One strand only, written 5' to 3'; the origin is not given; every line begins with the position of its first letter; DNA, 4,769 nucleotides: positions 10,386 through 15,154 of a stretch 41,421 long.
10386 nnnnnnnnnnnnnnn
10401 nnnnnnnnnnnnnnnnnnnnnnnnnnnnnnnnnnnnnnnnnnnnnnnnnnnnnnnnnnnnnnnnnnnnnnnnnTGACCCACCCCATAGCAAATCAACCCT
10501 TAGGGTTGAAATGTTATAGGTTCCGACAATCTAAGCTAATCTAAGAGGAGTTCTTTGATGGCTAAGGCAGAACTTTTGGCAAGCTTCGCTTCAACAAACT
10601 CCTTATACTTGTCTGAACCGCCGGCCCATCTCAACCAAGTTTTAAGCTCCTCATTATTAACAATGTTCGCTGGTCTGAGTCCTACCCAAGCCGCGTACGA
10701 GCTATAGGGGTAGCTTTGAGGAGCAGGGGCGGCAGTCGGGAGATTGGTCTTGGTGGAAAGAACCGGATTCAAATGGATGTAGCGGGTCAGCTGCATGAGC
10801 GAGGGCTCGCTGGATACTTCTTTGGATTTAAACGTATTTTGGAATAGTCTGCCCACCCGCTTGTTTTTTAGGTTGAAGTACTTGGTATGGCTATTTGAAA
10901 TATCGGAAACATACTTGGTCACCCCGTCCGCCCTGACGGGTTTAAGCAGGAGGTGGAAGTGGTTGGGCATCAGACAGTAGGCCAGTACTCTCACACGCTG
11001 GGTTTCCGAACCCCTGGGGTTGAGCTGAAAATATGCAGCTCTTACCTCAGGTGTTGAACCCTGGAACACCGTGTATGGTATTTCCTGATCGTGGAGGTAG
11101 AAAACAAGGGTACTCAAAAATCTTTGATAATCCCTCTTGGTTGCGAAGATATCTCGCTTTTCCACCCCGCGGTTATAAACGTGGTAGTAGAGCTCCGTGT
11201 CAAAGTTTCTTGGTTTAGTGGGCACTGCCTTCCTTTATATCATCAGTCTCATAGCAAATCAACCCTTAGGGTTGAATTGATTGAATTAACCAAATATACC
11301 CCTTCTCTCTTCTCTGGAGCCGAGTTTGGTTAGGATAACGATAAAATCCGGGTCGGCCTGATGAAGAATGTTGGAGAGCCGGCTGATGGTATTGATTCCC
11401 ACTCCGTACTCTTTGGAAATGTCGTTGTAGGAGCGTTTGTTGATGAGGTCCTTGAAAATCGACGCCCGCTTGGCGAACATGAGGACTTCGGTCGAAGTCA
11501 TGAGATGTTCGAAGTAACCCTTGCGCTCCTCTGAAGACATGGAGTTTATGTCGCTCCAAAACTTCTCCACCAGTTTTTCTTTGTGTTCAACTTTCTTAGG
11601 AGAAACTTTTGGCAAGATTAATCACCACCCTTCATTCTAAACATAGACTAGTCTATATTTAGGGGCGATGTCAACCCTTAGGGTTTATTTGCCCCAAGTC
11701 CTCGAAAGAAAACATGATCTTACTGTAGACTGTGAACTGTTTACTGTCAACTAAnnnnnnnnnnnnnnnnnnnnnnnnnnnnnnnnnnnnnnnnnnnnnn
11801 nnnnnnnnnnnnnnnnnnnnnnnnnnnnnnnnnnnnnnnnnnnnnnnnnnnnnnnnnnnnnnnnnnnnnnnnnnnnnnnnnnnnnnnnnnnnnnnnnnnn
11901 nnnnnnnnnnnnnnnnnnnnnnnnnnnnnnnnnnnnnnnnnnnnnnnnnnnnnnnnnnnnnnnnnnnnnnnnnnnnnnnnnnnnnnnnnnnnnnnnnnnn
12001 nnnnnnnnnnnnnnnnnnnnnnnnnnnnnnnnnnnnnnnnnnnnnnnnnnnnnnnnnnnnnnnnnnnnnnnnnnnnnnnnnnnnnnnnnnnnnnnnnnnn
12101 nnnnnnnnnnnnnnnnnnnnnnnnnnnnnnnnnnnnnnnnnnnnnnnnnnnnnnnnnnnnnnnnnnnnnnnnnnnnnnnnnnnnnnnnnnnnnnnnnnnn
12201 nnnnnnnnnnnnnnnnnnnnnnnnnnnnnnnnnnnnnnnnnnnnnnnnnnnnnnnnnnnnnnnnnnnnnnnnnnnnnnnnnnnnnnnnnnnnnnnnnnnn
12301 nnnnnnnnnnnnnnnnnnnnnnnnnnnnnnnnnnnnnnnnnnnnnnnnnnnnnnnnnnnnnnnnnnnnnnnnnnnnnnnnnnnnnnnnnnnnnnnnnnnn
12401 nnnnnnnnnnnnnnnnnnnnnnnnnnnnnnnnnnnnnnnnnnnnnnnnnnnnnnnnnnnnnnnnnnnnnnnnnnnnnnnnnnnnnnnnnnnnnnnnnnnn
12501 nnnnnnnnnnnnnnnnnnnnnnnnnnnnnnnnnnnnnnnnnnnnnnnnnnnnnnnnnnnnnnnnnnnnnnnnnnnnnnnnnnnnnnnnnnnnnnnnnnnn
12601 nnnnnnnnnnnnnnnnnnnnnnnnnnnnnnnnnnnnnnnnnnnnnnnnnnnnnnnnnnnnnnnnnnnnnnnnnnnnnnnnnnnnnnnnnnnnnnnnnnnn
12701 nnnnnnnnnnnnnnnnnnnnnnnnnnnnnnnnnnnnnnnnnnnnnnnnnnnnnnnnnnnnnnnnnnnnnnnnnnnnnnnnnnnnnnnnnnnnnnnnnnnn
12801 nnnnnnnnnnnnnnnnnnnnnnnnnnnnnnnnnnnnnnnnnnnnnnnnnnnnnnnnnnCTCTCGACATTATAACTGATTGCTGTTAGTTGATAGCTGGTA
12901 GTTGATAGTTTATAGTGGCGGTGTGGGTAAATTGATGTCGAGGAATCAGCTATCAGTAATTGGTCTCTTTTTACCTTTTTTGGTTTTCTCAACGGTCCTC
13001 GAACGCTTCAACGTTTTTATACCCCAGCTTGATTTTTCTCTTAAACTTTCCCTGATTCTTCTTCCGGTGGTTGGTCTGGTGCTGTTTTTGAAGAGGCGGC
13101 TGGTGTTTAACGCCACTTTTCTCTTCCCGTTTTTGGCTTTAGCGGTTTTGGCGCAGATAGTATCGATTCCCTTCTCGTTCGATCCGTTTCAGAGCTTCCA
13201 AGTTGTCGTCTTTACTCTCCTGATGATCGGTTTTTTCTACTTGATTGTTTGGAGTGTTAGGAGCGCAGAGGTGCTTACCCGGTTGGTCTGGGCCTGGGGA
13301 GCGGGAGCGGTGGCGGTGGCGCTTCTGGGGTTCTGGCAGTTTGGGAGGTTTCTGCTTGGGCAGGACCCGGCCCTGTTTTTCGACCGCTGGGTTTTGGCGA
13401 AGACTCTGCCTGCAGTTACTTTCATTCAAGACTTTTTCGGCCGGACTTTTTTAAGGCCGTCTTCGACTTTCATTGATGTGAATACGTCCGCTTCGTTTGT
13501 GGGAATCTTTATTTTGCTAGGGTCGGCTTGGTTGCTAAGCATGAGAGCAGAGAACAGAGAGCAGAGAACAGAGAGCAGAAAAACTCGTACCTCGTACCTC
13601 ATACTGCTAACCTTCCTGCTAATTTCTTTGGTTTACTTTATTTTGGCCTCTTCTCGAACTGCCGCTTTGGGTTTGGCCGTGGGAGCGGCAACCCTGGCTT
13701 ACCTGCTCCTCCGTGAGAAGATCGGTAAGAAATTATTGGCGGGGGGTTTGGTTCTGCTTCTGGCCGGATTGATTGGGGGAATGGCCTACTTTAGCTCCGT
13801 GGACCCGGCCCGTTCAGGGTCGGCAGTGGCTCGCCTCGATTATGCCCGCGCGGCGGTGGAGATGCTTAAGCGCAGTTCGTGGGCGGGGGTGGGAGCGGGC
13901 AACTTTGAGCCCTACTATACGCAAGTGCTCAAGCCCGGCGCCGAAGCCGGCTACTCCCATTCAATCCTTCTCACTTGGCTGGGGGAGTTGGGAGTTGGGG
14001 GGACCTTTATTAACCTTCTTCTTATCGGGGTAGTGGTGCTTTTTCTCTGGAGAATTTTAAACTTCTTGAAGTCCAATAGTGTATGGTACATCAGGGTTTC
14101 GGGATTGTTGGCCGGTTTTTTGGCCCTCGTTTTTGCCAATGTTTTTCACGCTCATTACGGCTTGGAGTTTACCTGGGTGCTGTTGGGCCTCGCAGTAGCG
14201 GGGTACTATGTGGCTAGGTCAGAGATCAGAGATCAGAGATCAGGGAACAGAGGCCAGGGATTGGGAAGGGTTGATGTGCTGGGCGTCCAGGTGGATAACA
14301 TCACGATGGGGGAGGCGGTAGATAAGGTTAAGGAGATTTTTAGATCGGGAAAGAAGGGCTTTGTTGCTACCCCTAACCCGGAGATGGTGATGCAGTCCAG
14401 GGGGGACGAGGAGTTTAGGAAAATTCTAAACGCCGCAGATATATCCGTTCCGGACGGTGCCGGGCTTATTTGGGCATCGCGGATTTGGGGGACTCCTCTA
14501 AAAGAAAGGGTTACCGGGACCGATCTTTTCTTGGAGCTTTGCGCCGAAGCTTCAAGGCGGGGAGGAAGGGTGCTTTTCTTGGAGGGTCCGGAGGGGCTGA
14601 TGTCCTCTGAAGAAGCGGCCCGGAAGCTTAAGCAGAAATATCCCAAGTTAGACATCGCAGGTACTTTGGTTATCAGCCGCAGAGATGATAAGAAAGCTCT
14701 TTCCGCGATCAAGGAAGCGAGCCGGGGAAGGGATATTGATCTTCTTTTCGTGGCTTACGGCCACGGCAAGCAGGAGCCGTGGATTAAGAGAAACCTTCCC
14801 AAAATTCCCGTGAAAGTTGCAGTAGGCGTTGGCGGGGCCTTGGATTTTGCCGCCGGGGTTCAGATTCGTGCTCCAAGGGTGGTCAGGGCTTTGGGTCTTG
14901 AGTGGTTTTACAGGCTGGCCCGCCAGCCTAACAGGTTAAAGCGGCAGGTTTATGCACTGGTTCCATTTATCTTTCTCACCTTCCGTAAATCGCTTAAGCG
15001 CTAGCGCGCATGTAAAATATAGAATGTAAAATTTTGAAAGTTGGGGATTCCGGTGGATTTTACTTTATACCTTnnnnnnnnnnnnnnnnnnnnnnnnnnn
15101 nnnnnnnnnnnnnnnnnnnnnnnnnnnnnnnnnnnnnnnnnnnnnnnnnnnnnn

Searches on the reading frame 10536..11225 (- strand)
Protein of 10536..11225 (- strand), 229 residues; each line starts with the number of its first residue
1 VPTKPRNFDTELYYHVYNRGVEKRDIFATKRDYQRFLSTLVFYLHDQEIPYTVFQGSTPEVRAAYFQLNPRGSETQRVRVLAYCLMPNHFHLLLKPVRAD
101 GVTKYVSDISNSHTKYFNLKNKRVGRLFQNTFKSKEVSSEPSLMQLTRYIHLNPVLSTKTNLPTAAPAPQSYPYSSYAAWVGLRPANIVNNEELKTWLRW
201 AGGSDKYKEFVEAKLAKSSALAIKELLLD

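Call 17: search_protein_families(library=pfam, proteins=[window:10536-11225:-])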
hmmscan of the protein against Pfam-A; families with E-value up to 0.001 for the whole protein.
window:10536-11225:- (229 aa): 1 family
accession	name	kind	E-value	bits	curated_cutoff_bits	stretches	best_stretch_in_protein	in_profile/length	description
PF01797.21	Y1_Tnp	-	8.7e-09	36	23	1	71-151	34-119/121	Transposase IS200 like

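Call 88: search_protein_families(library=ncbifam, proteins=[window:10536-11225:-], max_evalue=0.001)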
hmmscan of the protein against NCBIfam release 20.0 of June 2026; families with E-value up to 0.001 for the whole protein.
window:10536-11225:- (229 aa): 1 family
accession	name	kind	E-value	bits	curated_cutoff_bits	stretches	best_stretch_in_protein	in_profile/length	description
NF047646.1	REP_Tyr_transpos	equivalog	3.1e-12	46.6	80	1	74-155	43-132/146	REP-associated tyrosine transposase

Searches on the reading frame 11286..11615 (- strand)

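Call 53: search_protein_families(library=pfam, proteins=[window:11286-11615:-], max_evalue=0.01)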
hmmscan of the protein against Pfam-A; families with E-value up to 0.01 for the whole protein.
window:11286-11615:- (109 aa): 1 family
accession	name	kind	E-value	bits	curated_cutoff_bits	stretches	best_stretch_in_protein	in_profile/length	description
PF01371.25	Trp_repressor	-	5.3e-14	52.5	27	1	24-97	11-86/88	Trp repressor protein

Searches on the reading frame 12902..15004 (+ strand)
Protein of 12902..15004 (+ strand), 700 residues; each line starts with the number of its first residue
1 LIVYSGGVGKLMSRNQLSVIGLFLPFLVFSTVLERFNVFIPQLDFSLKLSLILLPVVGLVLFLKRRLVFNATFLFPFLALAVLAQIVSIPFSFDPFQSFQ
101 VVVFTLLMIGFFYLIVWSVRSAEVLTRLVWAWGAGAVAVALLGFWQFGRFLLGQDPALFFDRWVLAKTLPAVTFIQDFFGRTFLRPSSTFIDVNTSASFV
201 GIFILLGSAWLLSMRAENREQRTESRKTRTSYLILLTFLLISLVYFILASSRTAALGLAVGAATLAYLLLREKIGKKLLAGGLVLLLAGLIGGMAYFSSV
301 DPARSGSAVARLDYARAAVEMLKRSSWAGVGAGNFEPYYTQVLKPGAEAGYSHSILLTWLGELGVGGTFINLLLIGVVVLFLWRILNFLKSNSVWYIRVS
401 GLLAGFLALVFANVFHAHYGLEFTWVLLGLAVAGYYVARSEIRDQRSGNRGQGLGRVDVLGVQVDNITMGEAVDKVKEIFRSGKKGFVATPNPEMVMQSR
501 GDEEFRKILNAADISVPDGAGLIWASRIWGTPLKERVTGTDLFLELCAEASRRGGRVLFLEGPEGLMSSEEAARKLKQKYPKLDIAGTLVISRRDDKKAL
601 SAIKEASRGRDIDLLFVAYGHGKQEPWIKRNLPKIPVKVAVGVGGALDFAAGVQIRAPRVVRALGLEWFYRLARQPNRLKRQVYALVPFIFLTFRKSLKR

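Call 17: search_protein_families(library=pfam, proteins=[window:12902-15004:+])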
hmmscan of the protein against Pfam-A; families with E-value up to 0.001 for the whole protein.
window:12902-15004:+ (700 aa): 2 families
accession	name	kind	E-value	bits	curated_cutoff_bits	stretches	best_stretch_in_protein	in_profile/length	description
PF03808.19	Glyco_tran_WecG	-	5.9e-47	160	27.4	1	512-682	1-167/168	Glycosyl transferase WecG/TagA/CpsF family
PF04932.20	Wzy_C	-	1e-14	55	31.7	1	238-370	2-147/149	O-Antigen ligase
